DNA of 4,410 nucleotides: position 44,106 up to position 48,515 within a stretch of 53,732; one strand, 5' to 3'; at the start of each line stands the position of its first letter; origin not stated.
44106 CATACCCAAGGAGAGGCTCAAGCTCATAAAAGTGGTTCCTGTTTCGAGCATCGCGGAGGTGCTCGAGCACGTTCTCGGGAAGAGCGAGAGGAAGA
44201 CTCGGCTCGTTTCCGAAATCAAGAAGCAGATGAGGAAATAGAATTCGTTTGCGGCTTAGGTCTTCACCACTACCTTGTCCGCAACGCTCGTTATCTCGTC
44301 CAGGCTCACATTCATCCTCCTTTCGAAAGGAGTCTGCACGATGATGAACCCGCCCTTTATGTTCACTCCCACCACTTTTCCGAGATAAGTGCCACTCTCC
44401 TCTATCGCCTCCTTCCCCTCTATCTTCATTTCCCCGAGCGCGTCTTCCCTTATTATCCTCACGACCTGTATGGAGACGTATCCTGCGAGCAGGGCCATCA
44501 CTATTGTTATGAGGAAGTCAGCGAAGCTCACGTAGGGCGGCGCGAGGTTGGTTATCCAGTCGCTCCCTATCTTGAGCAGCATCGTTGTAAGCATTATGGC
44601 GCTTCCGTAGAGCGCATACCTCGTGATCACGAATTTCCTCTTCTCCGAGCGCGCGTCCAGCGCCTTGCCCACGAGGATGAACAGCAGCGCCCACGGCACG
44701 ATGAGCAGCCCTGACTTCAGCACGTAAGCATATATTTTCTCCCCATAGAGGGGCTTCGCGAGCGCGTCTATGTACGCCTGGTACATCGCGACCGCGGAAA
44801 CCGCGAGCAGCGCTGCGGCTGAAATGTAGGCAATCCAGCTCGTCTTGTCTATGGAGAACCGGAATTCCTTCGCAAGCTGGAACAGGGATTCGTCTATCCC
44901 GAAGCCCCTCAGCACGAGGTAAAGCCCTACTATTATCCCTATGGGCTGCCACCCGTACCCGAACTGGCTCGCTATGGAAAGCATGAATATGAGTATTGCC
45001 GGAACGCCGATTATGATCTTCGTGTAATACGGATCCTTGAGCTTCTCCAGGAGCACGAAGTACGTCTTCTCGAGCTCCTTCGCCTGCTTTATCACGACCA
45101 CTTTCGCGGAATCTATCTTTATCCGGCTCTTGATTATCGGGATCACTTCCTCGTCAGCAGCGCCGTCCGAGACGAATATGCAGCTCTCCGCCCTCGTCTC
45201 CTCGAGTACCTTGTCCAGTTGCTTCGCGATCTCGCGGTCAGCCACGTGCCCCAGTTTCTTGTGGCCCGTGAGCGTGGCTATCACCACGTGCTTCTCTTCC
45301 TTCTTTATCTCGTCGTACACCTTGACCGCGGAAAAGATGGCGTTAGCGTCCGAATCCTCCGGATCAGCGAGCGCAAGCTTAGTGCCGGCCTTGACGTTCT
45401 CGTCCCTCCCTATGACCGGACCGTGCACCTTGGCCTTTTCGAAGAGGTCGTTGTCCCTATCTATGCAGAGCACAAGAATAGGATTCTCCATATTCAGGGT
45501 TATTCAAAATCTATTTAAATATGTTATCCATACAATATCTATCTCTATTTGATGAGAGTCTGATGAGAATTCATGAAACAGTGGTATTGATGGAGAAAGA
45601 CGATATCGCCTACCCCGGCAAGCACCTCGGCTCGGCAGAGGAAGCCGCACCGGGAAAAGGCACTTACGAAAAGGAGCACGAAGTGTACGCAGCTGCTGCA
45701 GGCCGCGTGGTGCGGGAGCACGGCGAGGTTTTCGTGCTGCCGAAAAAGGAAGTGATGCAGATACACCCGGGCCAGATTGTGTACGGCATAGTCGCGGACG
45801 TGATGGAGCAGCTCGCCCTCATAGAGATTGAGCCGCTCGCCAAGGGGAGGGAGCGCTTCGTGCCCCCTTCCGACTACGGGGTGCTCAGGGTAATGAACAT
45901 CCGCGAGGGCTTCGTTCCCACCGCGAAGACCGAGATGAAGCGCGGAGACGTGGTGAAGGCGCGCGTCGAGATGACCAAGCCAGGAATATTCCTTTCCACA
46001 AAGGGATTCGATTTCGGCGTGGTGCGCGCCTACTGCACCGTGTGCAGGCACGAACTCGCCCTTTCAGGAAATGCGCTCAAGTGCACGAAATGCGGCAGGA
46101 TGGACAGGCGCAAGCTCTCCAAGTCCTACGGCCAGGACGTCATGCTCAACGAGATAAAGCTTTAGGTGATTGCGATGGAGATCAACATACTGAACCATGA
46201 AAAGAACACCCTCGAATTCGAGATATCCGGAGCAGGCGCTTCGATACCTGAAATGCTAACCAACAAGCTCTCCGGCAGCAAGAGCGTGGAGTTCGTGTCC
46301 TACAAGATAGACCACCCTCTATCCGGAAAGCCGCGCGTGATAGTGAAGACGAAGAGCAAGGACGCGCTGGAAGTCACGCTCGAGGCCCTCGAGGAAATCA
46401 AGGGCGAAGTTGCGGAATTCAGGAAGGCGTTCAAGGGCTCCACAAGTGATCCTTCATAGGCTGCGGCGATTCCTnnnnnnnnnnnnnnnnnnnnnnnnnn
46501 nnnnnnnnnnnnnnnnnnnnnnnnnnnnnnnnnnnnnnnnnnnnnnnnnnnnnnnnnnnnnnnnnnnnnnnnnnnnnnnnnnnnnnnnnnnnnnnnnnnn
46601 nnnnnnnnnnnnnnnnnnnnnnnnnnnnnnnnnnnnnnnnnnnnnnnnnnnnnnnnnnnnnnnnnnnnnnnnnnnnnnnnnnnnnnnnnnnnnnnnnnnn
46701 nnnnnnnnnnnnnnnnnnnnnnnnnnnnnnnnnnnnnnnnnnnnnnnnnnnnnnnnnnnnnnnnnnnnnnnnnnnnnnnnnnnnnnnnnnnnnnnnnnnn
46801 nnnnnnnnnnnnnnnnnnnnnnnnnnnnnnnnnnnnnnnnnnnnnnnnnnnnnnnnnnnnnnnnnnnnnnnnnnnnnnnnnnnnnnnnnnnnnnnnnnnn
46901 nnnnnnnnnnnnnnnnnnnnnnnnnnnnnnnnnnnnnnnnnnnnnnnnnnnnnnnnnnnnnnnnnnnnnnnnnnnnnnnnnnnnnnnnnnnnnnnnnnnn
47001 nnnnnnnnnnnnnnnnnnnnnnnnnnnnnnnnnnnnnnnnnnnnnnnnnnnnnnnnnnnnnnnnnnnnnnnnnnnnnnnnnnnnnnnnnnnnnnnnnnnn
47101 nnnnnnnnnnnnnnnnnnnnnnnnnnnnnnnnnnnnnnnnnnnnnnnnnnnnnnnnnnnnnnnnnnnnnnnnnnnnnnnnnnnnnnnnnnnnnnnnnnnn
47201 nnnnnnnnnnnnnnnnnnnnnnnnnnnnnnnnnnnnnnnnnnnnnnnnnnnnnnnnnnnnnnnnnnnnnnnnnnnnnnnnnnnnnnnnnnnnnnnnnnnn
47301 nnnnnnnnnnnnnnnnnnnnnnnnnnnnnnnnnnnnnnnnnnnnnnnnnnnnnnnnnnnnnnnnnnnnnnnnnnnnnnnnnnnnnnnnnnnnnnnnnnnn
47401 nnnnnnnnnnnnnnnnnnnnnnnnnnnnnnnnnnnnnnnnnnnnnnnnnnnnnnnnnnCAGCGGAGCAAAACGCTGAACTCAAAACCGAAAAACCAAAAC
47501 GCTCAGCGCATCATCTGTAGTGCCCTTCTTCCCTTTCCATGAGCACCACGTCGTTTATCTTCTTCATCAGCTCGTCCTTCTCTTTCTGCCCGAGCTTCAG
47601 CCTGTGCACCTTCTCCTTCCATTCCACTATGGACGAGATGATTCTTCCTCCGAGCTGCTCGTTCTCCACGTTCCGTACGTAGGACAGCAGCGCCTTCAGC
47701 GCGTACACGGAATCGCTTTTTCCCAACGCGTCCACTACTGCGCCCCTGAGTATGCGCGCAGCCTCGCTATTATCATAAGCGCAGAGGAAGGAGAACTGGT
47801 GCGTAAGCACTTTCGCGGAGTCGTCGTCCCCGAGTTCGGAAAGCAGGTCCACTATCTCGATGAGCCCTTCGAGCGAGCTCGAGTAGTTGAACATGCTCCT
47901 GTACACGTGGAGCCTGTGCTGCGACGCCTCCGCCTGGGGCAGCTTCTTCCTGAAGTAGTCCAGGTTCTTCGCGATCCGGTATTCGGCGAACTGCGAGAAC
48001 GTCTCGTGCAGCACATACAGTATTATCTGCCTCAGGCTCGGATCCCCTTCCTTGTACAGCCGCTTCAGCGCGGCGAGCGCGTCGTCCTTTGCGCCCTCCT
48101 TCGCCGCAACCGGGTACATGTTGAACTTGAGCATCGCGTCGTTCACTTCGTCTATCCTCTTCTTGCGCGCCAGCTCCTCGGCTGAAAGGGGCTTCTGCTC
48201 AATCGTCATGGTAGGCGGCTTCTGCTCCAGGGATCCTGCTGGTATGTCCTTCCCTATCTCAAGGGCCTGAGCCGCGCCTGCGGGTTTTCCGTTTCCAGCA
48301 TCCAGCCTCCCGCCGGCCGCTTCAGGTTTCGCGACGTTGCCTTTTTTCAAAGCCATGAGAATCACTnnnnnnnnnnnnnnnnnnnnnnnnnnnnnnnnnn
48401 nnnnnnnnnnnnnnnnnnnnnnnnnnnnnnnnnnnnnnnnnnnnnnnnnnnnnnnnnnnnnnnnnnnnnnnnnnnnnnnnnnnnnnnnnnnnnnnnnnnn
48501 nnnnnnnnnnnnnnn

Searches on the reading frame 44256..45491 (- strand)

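Call 7: search_protein_families(library=pfam, proteins=[window:44256-45491:-], max_evalue=0.01)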
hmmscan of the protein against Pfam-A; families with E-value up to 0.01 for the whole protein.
window:44256-45491:- (411 aa): 1 family
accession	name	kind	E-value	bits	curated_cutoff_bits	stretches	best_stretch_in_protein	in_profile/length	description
PF04123.18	DUF373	-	1.1e-85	288.4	28.3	1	5-333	2-325/335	Domain of unknown function (DUF373)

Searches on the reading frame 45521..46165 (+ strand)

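Call 74: search_protein_families(library=pfam, proteins=[window:45521-46165:+], max_evalue=0.01)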
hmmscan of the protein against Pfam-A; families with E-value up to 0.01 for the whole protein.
window:45521-46165:+ (214 aa): 1 family
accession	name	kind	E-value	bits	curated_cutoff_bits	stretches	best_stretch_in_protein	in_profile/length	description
PF14382.12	ECR1_N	-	2.3e-10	40.5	27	1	29-65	1-37/38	Exosome complex exonuclease RRP4 N-terminal region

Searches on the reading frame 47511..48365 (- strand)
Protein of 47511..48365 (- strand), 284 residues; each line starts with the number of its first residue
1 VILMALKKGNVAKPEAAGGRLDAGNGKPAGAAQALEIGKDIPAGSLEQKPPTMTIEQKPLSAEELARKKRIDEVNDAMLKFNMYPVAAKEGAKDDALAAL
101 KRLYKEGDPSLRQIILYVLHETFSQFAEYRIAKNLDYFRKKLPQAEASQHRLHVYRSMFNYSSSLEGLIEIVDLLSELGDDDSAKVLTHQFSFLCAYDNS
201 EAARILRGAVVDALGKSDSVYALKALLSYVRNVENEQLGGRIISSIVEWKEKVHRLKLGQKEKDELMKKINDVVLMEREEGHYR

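Call 74: search_protein_families(library=pfam, proteins=[window:47511-48365:-], max_evalue=0.01)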
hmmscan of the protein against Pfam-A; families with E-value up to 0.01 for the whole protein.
window:47511-48365:- (284 aa): 1 family
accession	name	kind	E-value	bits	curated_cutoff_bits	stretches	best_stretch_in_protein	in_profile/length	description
PF13646.12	HEAT_2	-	0.0071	17.1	27.7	0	205-232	46-73/88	HEAT repeats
